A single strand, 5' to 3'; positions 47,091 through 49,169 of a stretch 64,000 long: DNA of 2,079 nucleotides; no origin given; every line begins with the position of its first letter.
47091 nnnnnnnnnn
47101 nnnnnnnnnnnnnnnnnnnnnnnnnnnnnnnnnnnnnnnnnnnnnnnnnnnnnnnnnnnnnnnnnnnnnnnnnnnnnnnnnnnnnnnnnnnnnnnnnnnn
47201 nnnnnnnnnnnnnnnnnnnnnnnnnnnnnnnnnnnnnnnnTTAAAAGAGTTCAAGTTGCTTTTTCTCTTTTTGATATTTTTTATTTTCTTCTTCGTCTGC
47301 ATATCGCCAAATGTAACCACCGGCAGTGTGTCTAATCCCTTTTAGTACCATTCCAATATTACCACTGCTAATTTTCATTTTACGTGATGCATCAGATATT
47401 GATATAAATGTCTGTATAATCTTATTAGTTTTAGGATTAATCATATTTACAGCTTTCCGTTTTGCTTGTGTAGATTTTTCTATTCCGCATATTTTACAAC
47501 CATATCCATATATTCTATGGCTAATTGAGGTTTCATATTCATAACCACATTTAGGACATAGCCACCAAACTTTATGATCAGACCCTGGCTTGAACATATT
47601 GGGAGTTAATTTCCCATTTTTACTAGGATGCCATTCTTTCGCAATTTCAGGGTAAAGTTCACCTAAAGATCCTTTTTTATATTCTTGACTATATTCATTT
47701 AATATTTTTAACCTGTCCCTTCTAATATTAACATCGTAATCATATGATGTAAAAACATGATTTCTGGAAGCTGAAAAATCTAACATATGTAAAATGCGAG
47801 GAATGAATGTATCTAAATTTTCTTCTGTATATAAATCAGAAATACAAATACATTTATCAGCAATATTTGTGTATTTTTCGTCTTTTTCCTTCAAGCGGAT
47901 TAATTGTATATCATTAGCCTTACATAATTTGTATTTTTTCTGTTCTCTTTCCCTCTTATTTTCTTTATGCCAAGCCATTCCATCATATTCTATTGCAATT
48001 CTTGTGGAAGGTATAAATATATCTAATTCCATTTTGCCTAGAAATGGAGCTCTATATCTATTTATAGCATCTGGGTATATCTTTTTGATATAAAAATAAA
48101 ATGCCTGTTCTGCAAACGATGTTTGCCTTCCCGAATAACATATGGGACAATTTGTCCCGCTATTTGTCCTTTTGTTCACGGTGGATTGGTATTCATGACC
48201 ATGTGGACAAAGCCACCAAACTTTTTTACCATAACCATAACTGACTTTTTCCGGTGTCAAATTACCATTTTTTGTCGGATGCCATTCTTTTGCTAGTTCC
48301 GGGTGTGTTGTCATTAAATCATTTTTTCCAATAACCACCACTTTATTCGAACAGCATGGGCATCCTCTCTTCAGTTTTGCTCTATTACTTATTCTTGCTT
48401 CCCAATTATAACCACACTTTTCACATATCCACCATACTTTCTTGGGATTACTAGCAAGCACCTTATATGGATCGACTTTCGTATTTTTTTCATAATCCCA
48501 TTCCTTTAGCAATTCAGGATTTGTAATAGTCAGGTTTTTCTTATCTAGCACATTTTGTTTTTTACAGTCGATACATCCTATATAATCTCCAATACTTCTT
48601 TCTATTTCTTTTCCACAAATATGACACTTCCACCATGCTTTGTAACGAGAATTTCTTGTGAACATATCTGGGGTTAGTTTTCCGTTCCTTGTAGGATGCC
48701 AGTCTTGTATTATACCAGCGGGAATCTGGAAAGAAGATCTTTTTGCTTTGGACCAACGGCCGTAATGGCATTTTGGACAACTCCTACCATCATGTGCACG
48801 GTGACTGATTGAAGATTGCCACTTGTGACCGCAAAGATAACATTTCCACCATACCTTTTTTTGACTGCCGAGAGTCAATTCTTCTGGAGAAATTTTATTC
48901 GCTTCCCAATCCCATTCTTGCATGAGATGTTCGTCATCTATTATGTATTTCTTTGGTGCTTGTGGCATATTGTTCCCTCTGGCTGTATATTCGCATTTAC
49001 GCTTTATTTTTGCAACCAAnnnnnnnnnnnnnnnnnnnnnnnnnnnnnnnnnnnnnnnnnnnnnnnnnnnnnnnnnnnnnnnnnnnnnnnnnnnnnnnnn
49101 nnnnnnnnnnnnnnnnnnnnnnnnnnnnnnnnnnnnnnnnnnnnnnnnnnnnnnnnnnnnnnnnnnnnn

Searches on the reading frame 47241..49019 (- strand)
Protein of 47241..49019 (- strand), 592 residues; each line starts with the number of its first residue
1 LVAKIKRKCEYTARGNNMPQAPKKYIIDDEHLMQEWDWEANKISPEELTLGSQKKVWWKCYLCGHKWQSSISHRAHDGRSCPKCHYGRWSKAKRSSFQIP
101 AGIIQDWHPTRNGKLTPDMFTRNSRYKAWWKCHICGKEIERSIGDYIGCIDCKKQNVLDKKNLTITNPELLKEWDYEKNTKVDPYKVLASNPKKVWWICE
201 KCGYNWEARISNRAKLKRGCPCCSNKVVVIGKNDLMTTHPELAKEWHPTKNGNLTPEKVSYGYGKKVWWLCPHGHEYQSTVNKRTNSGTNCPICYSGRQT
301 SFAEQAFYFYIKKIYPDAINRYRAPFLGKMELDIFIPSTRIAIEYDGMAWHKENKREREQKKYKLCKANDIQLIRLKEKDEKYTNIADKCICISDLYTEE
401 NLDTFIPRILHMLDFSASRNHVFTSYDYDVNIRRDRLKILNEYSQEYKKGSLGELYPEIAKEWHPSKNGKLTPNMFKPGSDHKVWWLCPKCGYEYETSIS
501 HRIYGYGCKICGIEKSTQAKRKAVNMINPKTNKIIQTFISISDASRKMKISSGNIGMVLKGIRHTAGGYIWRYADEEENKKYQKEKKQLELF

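Call 9: search_protein_families(library=pfam, proteins=[window:47241-49019:-], max_evalue=0.1)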
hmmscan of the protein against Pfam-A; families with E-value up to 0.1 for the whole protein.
window:47241-49019:- (592 aa): 7 families
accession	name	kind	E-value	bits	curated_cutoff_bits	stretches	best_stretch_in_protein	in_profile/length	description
PF14311.12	DUF4379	-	2.4e-88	290.7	24.5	5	242-295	1-54/56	Probable Treble clef zinc finger domain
PF22083.2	I-HmuI_NUMOD-like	-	6.3e-06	26.1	27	1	535-571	9-45/46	DNA endonuclease I-HmuI-like, NUMOD-like domain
PF07453.19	NUMOD1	-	0.00037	21.1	22.8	1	530-555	9-33/37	NUMOD1 domain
PF09723.15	Zn_ribbon_8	-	0.00055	20.3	34.4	0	199-226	8-36/41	Zinc ribbon domain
PF02150.21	Zn_ribbon_RPB9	-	0.003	17.8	25.2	0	474-498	9-34/36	RNA polymerases M/15 Kd subunit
PF10881.14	DUF2726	-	0.01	16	24.7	1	341-385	73-118/126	Protein of unknown function (DUF2726)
PF18741.7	MTES_1575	-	0.027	15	38.2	1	329-378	24-78/96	REase_MTES_1575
